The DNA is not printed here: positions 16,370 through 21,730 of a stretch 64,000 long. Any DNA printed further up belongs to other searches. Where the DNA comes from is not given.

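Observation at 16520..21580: Giant 1686-aa secreted protein combining SGNH esterase, Ca-binding repeats, DUF5011 repeats and a C-terminal dockerin-like pair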

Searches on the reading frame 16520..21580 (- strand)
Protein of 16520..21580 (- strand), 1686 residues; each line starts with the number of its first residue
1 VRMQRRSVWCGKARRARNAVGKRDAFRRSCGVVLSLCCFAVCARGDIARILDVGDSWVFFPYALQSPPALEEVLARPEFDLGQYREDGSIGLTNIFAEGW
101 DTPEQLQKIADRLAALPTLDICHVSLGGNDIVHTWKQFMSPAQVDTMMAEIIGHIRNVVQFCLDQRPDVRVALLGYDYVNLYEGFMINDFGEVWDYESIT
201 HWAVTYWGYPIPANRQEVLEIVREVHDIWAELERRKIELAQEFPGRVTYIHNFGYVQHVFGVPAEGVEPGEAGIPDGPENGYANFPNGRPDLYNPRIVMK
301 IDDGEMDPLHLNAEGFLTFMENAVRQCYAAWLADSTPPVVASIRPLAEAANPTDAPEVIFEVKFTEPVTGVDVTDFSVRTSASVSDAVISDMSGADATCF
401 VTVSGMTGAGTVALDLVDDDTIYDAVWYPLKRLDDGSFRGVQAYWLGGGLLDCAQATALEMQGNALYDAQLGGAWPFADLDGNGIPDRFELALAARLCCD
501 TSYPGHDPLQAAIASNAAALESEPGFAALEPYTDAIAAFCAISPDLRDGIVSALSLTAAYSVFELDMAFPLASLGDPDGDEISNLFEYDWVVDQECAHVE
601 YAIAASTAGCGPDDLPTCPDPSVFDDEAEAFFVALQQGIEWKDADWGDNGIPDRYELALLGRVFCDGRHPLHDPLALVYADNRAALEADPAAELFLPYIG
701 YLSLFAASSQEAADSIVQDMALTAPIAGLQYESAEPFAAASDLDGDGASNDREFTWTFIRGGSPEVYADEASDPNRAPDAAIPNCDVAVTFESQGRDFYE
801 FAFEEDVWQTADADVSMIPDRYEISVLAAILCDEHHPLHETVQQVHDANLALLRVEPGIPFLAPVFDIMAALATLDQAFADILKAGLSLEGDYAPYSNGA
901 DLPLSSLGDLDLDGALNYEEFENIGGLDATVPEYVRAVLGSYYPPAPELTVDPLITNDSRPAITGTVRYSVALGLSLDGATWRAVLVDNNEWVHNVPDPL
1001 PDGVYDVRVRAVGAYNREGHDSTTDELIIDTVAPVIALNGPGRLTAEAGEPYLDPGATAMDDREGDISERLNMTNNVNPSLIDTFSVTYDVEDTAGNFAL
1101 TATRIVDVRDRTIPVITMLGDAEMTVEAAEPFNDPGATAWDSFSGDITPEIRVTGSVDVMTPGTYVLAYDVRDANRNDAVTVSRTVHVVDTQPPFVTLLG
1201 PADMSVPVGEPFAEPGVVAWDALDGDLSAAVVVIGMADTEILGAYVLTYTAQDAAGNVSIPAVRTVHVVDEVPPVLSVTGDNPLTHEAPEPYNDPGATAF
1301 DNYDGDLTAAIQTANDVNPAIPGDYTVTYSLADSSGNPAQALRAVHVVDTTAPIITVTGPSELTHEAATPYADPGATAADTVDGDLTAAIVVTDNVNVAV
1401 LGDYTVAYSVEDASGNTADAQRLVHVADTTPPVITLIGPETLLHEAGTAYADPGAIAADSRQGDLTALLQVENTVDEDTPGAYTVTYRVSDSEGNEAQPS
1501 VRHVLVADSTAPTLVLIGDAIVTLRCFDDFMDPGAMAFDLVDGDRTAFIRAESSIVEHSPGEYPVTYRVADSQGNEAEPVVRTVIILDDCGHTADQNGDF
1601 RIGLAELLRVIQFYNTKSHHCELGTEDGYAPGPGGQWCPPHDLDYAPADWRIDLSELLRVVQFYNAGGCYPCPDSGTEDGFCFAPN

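Call 3: search_protein_families(library=pfam, proteins=[window:16520-21580:-], max_evalue=1)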
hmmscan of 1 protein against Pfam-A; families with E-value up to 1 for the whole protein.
window:16520-21580:- (1686 aa): 12 families
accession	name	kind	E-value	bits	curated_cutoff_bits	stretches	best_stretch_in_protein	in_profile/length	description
PF16403.11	Bact_surface_Ig-like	-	2.4e-122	399.6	27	7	1116-1188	1-71/71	Bacterial surface protein, Ig-like domain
PF18981.6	InlK_D3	-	7.5e-09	36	25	1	1473-1500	42-69/75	Internalin K domain (D3/D4)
PF19077.6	Big_13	-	6.2e-08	33.5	27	1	955-1031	23-102/102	Bacterial Ig-like domain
PF13750.12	Big_3_3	-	3.1e-07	30.6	27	0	1477-1516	11-50/157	Bacterial Ig-like domain (group 3)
PF15418.12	DUF4625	-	2.6e-06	28.2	27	0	1399-1425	103-129/131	Domain of unknown function (DUF4625)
PF02494.22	HYR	-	7.1e-05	23.5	21.7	0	1349-1421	2-76/81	HYR domain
PF23237.1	HYR_4C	-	0.00019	22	27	0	1366-1424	16-71/73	HYR-like domain with 4 cysteines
PF07523.18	Big_3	-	0.00033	21.3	21.2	1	1469-1491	37-59/68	Bacterial Ig-like domain (group 3)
PF18911.6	PKD_4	-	0.00035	21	27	0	1533-1578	34-77/85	PKD domain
PF04234.18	CopC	-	0.00051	21.4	23.3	0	1469-1498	56-85/92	CopC domain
PF13499.12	EF-hand_7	-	0.098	13.5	30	0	909-923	50-64/67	EF-hand domain pair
PF17963.7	Big_9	-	0.2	13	23.6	1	1470-1501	55-86/89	Bacterial Ig domain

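Call 4: search_protein_families(library=ncbifam, proteins=[window:16520-21580:-], max_evalue=1)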
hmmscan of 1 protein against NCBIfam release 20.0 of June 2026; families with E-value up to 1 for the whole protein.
window:16520-21580:- (1686 aa): 7 families
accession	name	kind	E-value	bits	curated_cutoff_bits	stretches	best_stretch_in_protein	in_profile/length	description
NF033932.1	LapB_rpt_80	domain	9.5e-23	80.3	45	6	1323-1357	1-36/83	LapB repeat-containing protein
NF047441.1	Lepto_OmpL47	equivalog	2.4e-09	37.3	250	3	1326-1452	116-255/336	multi-beta-barrel domain surface protein OmpL47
NF047446.1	barrel_OmpL47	domain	2.9e-08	34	40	1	1243-1268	43-68/68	OmpL47-type beta-barrel domain-containing protein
NF033510.3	Ca_tandemer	repeat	0.01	16.2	50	1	955-1011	24-88/96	Ca2+-stabilized repeat-containing adhesin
TIGR03769.1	P_ac_wall_RPT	domain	0.17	12.4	30.9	0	1479-1495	11-29/41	TIGR03769 domain-containing protein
NF009526.0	PRK12888.1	equivalog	0.19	11.1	364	1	1217-1256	160-199/301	4-hydroxybenzoate octaprenyltransferase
TIGR02588.1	TIGR02588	hypoth_equivalog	0.44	10.6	95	0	1389-1421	36-68/122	TIGR02588 family protein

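Call 12: find_encoding_contigs(protein=window:16520-21580:-, flank=3000, max_places=4)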
Protein window:16520-21580:- (1686 aa): no gene with exactly this product is on record in the collection.

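Call 70: list_cluster_members(proteins=[window:16520-21574:-, window:16520-21559:-, window:16520-21484:-])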
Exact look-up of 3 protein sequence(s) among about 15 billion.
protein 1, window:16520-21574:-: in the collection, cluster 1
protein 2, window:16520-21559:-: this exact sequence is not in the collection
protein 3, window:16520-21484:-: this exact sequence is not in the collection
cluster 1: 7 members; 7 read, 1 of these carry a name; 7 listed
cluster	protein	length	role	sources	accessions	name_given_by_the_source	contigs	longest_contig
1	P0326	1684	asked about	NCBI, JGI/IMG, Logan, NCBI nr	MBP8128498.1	MAG: DUF5011 domain-containing protein [Candidatus Hydrogenedentes bacterium] | DUF5011 domain-containing protein [Candidatus Hydrogenedentota bacterium]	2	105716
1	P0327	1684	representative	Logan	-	-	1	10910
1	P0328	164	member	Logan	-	-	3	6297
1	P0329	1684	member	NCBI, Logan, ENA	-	-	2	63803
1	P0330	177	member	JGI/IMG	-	-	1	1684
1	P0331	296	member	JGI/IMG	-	-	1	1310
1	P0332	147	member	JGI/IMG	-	-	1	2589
